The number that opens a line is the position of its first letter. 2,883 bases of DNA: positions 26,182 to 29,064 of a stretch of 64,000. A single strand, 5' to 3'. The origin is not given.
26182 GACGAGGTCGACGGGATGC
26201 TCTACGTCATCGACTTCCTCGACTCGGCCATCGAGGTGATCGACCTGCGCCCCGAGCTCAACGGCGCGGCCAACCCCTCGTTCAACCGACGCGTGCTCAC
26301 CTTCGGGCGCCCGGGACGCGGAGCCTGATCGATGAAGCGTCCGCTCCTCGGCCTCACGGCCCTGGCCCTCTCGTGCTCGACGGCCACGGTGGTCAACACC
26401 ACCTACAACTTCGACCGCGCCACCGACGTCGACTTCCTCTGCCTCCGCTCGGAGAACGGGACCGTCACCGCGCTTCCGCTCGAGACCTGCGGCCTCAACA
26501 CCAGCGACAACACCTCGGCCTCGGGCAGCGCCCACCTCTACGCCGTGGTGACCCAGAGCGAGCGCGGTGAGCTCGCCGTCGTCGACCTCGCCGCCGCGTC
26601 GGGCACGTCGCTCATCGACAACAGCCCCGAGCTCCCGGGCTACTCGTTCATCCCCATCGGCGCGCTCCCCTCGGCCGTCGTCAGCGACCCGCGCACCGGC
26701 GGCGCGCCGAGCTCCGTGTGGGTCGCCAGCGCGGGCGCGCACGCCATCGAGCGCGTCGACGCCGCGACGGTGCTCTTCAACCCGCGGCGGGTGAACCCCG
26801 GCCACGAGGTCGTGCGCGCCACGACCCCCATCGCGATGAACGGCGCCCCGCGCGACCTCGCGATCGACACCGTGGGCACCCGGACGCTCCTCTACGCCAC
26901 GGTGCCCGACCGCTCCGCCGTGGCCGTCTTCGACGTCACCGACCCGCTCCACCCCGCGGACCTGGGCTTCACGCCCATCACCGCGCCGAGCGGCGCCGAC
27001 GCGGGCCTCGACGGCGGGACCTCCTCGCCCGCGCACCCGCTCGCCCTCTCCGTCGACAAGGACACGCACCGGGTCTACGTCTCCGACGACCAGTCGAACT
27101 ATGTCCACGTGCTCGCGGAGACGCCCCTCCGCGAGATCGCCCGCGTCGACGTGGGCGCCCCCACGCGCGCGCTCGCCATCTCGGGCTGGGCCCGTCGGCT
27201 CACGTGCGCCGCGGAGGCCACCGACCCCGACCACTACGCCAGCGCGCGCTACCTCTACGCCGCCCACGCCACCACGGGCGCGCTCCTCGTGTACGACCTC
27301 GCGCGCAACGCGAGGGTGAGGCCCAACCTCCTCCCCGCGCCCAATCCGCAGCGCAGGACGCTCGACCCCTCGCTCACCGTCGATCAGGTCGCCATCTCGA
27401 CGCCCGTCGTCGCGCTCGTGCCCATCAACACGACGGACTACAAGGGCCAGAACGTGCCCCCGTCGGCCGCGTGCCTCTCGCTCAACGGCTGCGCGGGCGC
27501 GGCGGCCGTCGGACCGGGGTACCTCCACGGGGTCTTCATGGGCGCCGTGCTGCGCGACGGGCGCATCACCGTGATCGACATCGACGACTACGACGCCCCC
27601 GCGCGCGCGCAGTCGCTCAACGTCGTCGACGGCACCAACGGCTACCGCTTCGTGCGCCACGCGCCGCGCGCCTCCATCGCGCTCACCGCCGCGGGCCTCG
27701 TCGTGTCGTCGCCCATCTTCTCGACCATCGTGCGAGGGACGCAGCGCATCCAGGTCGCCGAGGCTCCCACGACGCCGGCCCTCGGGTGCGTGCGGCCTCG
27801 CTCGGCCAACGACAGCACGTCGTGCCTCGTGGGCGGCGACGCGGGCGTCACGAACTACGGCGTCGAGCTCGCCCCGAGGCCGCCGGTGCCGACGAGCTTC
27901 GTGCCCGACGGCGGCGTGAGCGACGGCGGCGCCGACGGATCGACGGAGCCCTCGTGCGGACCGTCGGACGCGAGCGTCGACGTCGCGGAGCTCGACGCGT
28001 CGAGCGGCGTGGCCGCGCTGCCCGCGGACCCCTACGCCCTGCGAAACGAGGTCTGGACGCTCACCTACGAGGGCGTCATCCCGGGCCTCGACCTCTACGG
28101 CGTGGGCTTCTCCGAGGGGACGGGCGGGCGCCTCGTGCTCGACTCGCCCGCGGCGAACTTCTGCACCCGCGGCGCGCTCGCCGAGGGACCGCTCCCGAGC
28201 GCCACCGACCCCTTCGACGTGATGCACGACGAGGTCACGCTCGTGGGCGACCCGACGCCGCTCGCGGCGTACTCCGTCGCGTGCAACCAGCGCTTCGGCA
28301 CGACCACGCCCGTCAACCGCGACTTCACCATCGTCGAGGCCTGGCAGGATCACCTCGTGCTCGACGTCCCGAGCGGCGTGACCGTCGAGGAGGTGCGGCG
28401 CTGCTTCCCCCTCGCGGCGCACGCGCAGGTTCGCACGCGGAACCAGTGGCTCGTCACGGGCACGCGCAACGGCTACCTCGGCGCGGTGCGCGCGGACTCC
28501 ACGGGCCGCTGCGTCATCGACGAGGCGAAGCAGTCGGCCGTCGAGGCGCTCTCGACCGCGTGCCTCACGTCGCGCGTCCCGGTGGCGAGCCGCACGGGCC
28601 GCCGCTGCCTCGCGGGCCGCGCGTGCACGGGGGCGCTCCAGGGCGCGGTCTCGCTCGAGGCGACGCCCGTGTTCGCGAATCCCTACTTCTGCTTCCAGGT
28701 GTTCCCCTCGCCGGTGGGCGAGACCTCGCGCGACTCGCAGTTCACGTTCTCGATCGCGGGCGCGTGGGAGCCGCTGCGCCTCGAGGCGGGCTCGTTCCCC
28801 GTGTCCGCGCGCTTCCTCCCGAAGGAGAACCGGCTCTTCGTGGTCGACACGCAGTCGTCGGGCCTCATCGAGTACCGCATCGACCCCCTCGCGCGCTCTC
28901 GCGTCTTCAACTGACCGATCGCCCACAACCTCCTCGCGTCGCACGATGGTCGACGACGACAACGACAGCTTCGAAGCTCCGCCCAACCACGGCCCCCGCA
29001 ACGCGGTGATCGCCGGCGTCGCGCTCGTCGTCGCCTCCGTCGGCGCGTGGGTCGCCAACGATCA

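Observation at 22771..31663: Co-directional cluster: zinc-ribbon/PEGA Ser/Thr kinase, two paralogous propeller lipoproteins, a membrane protein and a ferritin-like protein, ending in fusion A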

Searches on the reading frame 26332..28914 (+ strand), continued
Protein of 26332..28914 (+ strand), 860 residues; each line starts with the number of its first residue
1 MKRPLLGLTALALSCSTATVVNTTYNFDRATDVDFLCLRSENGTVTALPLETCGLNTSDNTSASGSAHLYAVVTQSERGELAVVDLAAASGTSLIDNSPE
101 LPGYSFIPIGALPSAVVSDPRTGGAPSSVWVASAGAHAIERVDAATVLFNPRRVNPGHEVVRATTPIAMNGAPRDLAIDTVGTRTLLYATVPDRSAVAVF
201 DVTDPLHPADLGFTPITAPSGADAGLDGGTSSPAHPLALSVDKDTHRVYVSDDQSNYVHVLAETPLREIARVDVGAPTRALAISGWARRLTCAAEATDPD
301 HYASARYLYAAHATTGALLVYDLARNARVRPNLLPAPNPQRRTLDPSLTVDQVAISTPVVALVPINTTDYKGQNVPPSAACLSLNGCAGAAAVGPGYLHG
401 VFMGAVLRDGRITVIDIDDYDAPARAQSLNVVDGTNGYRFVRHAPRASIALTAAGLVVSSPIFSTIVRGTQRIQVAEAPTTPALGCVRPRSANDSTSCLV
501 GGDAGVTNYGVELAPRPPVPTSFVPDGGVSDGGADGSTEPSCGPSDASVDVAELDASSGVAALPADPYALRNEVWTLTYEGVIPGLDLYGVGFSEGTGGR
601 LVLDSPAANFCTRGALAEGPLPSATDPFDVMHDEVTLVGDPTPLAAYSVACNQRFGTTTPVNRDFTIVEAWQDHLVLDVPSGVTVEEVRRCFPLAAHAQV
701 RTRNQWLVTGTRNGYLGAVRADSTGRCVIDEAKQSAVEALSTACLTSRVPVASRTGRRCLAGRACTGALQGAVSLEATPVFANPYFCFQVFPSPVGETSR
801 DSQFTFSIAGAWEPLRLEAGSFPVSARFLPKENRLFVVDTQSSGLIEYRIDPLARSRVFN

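Call 47: search_protein_families(library=pfam, alignment_id=A1, max_evalue=0.01)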
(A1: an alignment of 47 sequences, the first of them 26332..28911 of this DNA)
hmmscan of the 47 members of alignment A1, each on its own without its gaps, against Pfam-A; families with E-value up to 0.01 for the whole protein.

A. member 1, window:26332-28911:+ (860 aa): 0 families

B. families by the number of members that match (of 47 scanned): 2 families
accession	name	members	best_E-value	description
PF10282.15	Lactonase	2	0.0059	Lactonase, 7-bladed beta-propeller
PF08309.17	LVIVD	1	0.0055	LVIVD repeat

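Call 56: search_protein_families(library=pfam, proteins=[L008:14391-15317:-, L008:15330-16739:+, L008:14896-15837:+, L008:16115-17473:+], max_evalue=0.01)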
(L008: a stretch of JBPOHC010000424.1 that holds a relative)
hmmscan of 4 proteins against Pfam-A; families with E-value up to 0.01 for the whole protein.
L008:14391-15317:- (308 aa): 1 family
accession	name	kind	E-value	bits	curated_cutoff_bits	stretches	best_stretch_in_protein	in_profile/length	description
PF05685.18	Uma2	-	3.2e-23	82.5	27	1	134-283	11-157/172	Putative restriction endonuclease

L008:15330-16739:+ (469 aa): 1 family
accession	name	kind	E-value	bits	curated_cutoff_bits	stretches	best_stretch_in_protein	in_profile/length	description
PF03781.23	FGE-sulfatase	-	1.4e-55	189.2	23.3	1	189-457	5-254/255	Sulfatase-modifying factor enzyme 1-like domain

L008:14896-15837:+ (313 aa): 0 families

L008:16115-17473:+ (452 aa): 0 families

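Call 77: fold_search(model_id=the predicted structure, library=pdb)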
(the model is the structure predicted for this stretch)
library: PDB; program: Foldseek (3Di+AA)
matches with E <= 10: 1233; with E <= 0.001: 436
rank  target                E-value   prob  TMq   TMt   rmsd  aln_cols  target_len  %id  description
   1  1l0q_A                9.4e-09  1.00  0.23  0.47   5.8       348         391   17  Tandem YVTN beta-propeller and PKD domains from an archaeal surface layer protein (released 2002-11-06)
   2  6tpo                  4.8e-08  1.00  0.22  0.33  13.9       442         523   14  Conformation of cd1 nitrite reductase NirS without bound heme d1 (released 2020-11-18)
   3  1nir_B                1.7e-07  1.00  0.21  0.30  13.2       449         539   13  OXYDIZED NITRITE REDUCTASE FROM PSEUDOMONAS AERUGINOSA (released 1997-12-03)
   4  6tsi_A                1.8e-07  1.00  0.21  0.31  13.0       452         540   13  cd1 nitrite reductase NirS with bound dihydro-heme d1 (released 2020-11-18)
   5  3bws_A                3.6e-07  1.00  0.20  0.39  12.6       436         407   12  Crystal structure of the leptospiral antigen Lp49 (released 2008-10-07)
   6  3scy                  5.4e-07  1.00  0.20  0.43  10.8       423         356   12  Crystal structure of a putative 6-phosphogluconolactonase (BF1038) from Bacteroides fragilis NCTC 9343 at 1.50 A resolut (released 2011-07-20)
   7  1e2r_B                6.4e-07  1.00  0.22  0.33  10.1       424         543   13  CYTOCHROME CD1 NITRITE REDUCTASE, REDUCED AND CYANIDE BOUND (released 2000-05-30)
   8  1dy7_A                6.4e-07  1.00  0.22  0.38  11.7       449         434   12  Cytochrome cd1 Nitrite Reductase, CO complex (released 2000-09-24)
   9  1bl9_A                7.1e-07  1.00  0.21  0.31  12.3       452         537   13  CONFORMATIONAL CHANGES OCCURRING UPON REDUCTION IN NITRITE REDUCTASE FROM PSEUDOMONAS AERUGINOSA (released 1999-04-27)
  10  1e2r_A                7.9e-07  1.00  0.22  0.33  10.2       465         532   12  CYTOCHROME CD1 NITRITE REDUCTASE, REDUCED AND CYANIDE BOUND (released 2000-05-30)
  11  1aof_B                7.9e-07  1.00  0.21  0.31  11.6       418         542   12  CYTOCHROME CD1 NITRITE REDUCTASE, REDUCED FORM (released 1997-10-15)
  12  1hzu                  7.9e-07  1.00  0.21  0.31  13.1       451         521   13  DOMAIN SWING UPON HIS TO ALA MUTATION IN NITRITE REDUCTASE OF PSEUDOMONAS AERUGINOSA (released 2001-09-26)
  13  1nir_A                7.9e-07  1.00  0.21  0.31  13.1       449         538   14  OXYDIZED NITRITE REDUCTASE FROM PSEUDOMONAS AERUGINOSA (released 1997-12-03)
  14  1gjq_A                7.9e-07  1.00  0.21  0.30  12.5       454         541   13  Pseudomonas aeruginosa cd1 nitrite reductase reduced cyanide complex (released 2002-08-01)
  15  9e5c_7h               9.7e-07  1.00  0.23  0.31  15.4       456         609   10  Cryo-EM structure of 96 nm repeat of microtubule doublet from T. brucei flagellum (released 2025-03-12)
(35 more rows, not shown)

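Call 79: search_protein_families(library=pfam, proteins=[L003:12653-14929:+, L003:16660-17298:-], max_evalue=0.1)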
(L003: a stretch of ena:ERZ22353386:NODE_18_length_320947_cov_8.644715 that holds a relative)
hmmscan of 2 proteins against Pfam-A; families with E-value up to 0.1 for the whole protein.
L003:12653-14929:+ (758 aa): 1 family
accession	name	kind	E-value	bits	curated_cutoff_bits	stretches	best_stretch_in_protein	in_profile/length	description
PF09586.16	YfhO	-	0.0011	17.9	28.5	1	684-733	786-835/835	Bacterial membrane protein YfhO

L003:16660-17298:- (212 aa): 0 families

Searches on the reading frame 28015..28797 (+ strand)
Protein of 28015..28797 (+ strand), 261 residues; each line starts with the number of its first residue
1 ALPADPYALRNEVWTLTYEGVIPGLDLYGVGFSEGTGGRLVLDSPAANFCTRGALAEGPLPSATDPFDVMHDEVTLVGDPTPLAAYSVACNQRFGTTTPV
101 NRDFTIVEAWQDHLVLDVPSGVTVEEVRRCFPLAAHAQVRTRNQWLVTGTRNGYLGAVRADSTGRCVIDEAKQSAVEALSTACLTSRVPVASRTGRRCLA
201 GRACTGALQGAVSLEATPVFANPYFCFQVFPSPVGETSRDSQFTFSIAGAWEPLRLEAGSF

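Call 70: search_protein_representatives(alignment_id=A4)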
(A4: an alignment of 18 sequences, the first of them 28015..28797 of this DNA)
Query: 18 sequences, 265 profile positions. Proteins with E-value up to 0.001 (for the whole library): 1148; up to 1e-10: 779; up to 1e-30: 269. The best 150 are listed.
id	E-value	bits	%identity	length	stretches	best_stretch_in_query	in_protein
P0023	1.2e-83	296.9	-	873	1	2-257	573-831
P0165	2.7e-77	276.0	-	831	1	4-258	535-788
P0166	4.1e-74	265.6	-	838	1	5-259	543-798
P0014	7.7e-73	261.4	-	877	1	4-258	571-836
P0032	6.3e-72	258.4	-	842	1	3-258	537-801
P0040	4.5e-69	249.1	-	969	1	1-264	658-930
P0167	3.4e-67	242.9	-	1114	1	2-264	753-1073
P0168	5.3e-65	235.7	-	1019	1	1-261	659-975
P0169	6.9e-65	235.4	-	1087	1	2-263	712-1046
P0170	1.1e-63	231.4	-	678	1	2-263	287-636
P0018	1.2e-63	231.3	-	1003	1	3-256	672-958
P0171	1.8e-63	230.8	-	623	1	3-258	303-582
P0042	2.0e-63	230.6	-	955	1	2-260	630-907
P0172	2.9e-63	230.1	-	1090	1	2-262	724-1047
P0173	1.0e-62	228.2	-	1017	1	2-262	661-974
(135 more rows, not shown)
